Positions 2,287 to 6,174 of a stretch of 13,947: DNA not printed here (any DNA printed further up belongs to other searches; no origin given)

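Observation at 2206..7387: Giant 1546-aa surface protein co-transcribed with a small 5-TM membrane protein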

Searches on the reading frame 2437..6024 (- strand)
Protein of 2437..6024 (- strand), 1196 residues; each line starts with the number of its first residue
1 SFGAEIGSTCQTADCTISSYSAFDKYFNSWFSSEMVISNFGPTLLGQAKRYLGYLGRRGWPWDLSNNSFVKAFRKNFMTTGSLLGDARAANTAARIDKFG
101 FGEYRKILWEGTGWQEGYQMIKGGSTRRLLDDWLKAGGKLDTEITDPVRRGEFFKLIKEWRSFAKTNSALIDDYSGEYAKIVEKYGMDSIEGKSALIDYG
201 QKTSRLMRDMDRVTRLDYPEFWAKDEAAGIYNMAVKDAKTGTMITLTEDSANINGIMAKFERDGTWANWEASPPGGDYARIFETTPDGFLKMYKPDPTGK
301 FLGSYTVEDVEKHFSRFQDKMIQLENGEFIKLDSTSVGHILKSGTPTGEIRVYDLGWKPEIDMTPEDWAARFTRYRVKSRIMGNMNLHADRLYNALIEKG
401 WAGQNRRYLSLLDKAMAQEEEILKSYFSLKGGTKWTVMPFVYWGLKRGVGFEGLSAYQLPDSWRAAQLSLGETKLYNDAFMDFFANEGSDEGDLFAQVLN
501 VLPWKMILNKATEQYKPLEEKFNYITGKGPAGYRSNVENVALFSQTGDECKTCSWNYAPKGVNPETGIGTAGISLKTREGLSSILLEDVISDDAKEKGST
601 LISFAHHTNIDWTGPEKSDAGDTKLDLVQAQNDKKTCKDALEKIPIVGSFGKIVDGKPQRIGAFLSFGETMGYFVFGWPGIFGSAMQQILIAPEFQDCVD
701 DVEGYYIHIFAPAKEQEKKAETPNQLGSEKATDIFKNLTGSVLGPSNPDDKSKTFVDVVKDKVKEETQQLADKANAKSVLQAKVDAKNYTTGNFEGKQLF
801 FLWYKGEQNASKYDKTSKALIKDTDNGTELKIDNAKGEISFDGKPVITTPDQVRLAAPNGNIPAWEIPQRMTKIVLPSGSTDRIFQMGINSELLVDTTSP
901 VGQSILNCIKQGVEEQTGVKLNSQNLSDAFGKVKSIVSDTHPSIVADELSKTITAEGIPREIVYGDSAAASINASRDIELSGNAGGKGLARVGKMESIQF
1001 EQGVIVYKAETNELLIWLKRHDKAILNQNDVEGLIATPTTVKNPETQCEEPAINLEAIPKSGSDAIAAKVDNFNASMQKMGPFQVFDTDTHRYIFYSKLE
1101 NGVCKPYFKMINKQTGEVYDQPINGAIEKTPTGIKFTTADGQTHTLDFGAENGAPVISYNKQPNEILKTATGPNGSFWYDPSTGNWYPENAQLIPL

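Call 66: search_protein_representatives(alignment_id=A4)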
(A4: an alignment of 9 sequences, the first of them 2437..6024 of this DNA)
Query: 9 sequences, 1174 profile positions. Proteins with E-value up to 0.001 (for the whole library): 213; up to 1e-10: 182; up to 1e-30: 123. The best 150 are listed.
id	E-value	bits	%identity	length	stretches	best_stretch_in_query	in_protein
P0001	0.0e+00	1857.2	-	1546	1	1-1174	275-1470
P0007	0.0e+00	1663.9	-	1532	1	1-1174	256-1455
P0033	0.0e+00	1539.3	-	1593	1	1-1174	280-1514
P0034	0.0e+00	1368.3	-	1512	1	1-1174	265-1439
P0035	0.0e+00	1355.1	-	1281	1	1-1174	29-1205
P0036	0.0e+00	1353.9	-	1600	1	2-1174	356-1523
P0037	0.0e+00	1332.9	-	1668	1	1-1174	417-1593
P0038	0.0e+00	1329.7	-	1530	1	1-1174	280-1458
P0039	0.0e+00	1322.2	-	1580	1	2-1174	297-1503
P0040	0.0e+00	1305.7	-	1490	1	1-1174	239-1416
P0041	0.0e+00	1271.2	-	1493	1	2-1174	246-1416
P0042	0.0e+00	1262.2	-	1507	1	6-1174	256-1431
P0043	0.0e+00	1260.9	-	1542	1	1-1174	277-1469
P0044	0.0e+00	1256.6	-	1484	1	1-1172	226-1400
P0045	0.0e+00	1250.2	-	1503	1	2-1174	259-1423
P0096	8.8e-182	623.2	-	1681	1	1-1174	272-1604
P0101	3.9e-168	578.0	-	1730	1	1-1174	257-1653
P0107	2.4e-149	515.8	-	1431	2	254-1174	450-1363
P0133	4.1e-56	207.0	-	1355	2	450-1170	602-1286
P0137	1.2e-46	175.7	-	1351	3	443-1064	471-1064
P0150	3.2e-33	131.2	-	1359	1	777-1173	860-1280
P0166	4.7e-22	94.2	-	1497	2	948-1172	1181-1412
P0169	8.0e-21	90.1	-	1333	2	965-1172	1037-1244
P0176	1.5e-18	82.6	-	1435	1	779-1174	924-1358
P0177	5.0e-18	80.8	-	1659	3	1009-1171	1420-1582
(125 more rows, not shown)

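Call 67: search_protein_families(library=pfam, proteins=[P0133, P0137, P0150, P0166, P0169, P0176, P0177], max_evalue=0.01)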
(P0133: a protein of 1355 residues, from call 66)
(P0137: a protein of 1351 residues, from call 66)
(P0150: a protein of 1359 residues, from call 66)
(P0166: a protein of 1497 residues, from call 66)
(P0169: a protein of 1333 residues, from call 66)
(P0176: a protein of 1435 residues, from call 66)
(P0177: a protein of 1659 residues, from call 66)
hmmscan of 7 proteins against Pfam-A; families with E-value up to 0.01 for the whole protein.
P0133 (1355 aa): 0 families

P0137 (1351 aa): 0 families

P0150 (1359 aa): 0 families

P0166 (1497 aa): 0 families

P0169 (1333 aa): 0 families

P0176 (1435 aa): 0 families

P0177 (1659 aa): 0 families

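Call 68: list_cluster_members(proteins=[P0133, P0137, P0150, P0166, P0169, P0176, P0177, P0107, P0096, P0101])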
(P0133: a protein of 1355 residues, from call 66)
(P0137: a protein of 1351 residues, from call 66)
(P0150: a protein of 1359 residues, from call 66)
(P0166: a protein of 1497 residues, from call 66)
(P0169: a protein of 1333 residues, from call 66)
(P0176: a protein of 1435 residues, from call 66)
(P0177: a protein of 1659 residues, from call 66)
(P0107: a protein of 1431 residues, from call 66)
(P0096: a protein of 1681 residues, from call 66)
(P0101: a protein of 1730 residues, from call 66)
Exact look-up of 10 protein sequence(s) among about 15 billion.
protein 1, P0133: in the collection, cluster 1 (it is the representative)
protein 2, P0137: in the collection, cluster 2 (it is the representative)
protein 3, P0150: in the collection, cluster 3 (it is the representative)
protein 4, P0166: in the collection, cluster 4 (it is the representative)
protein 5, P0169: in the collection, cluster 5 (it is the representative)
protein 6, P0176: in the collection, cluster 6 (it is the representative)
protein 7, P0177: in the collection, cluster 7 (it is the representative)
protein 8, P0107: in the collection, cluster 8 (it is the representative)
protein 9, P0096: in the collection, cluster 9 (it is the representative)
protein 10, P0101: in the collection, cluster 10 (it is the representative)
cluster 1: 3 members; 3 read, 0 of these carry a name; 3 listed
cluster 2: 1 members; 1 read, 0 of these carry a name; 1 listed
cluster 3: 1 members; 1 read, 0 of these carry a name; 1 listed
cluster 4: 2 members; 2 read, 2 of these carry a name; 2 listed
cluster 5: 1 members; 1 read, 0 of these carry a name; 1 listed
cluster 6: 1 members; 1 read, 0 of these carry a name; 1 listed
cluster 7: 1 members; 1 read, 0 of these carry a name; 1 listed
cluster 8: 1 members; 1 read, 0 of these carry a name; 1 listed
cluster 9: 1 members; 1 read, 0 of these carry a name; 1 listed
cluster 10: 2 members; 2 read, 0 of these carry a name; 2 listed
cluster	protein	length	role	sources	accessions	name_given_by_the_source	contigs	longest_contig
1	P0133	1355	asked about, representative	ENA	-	-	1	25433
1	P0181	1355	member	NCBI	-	-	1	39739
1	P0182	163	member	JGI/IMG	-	-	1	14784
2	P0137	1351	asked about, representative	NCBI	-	-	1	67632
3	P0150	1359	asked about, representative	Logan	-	-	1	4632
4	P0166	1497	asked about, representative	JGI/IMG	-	hypothetical protein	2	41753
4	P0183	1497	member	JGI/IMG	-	hypothetical protein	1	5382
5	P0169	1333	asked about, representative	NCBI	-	-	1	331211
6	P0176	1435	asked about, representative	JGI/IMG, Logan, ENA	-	-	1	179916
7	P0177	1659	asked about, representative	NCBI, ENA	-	-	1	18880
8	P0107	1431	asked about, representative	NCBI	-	-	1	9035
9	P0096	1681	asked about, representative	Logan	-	-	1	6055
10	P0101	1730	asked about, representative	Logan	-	-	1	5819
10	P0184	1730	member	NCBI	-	-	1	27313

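Call 69: find_encoding_contigs(protein=P0169, flank=10000, max_places=1)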
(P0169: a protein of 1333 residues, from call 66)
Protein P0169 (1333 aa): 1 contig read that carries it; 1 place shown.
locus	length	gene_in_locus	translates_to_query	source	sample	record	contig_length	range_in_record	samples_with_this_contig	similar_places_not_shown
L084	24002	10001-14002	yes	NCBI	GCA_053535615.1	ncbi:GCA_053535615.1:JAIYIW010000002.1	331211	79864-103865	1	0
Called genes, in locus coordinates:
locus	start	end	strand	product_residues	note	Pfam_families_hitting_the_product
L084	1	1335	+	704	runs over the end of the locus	-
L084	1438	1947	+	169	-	-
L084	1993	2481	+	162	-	-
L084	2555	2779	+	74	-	-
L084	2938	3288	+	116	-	PF24839:DUF7718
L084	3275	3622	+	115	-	PF25212:HVO_A0114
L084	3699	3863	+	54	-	-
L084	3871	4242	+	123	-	PF01850:PIN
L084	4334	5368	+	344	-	-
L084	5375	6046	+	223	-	-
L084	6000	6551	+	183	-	-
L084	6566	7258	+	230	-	-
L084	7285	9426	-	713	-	-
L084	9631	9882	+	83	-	-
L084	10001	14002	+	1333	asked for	-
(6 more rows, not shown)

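Call 70: find_encoding_contigs(protein=P0137, flank=10000, max_places=1)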
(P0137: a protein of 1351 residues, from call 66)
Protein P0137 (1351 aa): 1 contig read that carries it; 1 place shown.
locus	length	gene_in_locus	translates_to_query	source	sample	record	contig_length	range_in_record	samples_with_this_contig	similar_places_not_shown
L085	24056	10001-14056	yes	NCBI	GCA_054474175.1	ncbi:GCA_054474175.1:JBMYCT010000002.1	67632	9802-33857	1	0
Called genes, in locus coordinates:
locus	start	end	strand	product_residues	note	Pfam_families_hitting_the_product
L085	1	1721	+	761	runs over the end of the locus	PF00437:T2SSE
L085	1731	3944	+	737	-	PF00482:T2SSF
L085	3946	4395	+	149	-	-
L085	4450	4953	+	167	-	-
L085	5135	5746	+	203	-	-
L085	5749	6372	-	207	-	-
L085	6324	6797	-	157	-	-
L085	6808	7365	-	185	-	-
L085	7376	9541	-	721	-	-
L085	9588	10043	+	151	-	-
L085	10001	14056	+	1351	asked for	-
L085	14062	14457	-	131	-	PF04322:DUF473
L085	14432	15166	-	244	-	PF09754:PAC2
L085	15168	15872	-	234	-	PF00482:T2SSF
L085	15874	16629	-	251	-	PF00482:T2SSF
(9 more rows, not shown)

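Call 88: find_encoding_contigs(protein=P0176, flank=10000, max_places=1)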
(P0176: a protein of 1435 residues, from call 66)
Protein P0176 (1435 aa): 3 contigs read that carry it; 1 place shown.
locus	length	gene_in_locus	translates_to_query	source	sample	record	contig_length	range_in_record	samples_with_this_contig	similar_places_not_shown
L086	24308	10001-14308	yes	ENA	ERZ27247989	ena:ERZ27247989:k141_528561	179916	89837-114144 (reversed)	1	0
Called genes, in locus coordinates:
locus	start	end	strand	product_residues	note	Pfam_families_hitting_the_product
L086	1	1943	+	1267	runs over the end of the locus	PF14890:Intein_splicing, PF14528:LAGLIDADG_3, PF00437:T2SSE (weak)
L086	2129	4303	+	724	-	PF00482:T2SSF (faint)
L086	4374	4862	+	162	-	-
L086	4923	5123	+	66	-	-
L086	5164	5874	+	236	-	-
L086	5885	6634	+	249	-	-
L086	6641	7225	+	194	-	-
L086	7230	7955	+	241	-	-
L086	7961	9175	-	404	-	-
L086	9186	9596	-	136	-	-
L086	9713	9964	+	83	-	-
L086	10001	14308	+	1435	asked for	-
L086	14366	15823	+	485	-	-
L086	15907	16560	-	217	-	-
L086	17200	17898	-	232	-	PF00535:Glycos_transf_2, PF13641:Glyco_tranf_2_3 (weak)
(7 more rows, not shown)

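Call 89: find_encoding_contigs(protein=P0166, flank=10000, max_places=1)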
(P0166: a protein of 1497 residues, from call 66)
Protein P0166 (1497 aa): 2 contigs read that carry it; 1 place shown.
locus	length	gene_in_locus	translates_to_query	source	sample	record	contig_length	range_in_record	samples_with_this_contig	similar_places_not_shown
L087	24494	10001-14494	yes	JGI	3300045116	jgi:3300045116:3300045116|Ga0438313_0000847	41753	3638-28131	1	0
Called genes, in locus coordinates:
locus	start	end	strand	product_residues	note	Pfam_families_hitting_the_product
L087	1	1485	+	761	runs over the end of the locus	PF00437:T2SSE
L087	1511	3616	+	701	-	-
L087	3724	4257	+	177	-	-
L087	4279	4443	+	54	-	-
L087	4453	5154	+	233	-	-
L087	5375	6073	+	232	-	-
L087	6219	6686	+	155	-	-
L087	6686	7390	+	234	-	-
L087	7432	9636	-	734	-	-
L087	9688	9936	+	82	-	-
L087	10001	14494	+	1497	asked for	-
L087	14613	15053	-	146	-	-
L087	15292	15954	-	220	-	PF01813:ATP-synt_D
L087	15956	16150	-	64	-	-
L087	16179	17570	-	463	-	PF02874:ATP-synt_ab_N, PF00006:ATP-synt_ab, PF22919:ATP-synt_VA_C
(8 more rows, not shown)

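Call 90: find_encoding_contigs(protein=P0177, flank=10000, max_places=1)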
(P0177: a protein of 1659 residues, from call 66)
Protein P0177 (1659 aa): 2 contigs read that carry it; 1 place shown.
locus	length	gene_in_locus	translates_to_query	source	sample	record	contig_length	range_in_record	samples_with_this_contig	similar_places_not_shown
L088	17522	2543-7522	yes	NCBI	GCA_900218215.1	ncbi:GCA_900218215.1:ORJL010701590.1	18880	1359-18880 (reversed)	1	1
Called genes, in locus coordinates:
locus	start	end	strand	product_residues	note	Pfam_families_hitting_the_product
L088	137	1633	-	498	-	-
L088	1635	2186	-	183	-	-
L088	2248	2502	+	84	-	-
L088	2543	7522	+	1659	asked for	-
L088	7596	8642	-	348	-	-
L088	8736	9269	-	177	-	-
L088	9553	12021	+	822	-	-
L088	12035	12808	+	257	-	-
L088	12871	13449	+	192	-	-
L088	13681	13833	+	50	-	-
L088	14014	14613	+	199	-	-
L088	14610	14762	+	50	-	-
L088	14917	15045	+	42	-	-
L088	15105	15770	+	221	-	PF03824:NicO (weak)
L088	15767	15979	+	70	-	PF07866:DUF1653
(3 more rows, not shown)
